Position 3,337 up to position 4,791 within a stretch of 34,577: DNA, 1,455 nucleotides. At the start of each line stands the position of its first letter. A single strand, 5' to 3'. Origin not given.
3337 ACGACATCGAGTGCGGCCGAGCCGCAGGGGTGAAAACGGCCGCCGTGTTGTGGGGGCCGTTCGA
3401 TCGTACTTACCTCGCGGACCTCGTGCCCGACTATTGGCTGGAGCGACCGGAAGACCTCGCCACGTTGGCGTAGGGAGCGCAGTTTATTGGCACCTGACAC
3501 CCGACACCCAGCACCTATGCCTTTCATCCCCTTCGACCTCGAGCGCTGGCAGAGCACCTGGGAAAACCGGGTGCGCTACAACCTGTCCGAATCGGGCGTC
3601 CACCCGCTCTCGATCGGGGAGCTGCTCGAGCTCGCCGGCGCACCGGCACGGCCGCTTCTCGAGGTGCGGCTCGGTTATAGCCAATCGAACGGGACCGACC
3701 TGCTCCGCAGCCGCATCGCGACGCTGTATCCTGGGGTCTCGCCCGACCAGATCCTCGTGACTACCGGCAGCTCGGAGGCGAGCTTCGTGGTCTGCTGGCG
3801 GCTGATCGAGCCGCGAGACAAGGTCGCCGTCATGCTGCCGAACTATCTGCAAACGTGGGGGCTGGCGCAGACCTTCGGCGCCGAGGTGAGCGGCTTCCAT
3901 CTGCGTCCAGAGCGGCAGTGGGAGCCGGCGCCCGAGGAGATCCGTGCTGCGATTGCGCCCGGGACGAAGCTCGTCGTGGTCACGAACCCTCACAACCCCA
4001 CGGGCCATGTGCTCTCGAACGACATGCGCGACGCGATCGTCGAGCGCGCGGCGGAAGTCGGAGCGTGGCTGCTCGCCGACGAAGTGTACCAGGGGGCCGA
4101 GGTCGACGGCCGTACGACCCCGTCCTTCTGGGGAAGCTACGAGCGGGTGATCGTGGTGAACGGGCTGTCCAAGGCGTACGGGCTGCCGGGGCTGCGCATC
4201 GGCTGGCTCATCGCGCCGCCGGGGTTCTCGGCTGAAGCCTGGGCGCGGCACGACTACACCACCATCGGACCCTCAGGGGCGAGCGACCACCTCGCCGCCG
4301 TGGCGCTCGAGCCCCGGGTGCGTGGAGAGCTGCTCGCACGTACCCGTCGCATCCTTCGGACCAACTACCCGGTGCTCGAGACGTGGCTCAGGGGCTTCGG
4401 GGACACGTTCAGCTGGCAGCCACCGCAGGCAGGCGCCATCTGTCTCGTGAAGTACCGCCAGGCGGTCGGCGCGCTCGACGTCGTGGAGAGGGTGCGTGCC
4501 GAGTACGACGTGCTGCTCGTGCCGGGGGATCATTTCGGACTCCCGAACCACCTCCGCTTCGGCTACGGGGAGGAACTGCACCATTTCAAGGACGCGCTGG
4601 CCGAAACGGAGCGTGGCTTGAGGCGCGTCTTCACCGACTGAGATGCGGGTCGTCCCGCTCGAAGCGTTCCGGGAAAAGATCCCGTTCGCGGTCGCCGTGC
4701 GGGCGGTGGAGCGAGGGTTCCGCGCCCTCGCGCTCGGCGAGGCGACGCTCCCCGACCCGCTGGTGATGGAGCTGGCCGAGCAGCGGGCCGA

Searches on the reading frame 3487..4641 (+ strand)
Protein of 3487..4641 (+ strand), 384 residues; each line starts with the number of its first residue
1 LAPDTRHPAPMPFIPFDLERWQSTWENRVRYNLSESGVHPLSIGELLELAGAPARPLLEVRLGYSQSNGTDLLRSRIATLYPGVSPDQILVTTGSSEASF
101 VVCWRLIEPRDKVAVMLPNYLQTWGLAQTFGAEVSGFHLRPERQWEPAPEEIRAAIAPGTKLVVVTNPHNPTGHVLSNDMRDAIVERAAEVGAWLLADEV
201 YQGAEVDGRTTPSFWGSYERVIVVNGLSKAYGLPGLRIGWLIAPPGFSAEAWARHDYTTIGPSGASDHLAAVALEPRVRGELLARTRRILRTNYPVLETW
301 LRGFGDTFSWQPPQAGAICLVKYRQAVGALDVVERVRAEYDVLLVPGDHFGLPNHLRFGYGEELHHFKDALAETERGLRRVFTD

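Call 23: search_protein_families(library=pfam, proteins=[window:3487-4641:+], max_evalue=0.001)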
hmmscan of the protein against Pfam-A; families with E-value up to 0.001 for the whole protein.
window:3487-4641:+ (384 aa): 2 families
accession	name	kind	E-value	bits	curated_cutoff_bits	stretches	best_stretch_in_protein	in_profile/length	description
PF00155.27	Aminotran_1_2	-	2.1e-39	136.2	19.7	1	61-360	35-346/361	Aminotransferase class I and II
PF00266.25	Aminotran_5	-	1.9e-06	27.5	21.5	1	72-200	47-177/371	Aminotransferase class-V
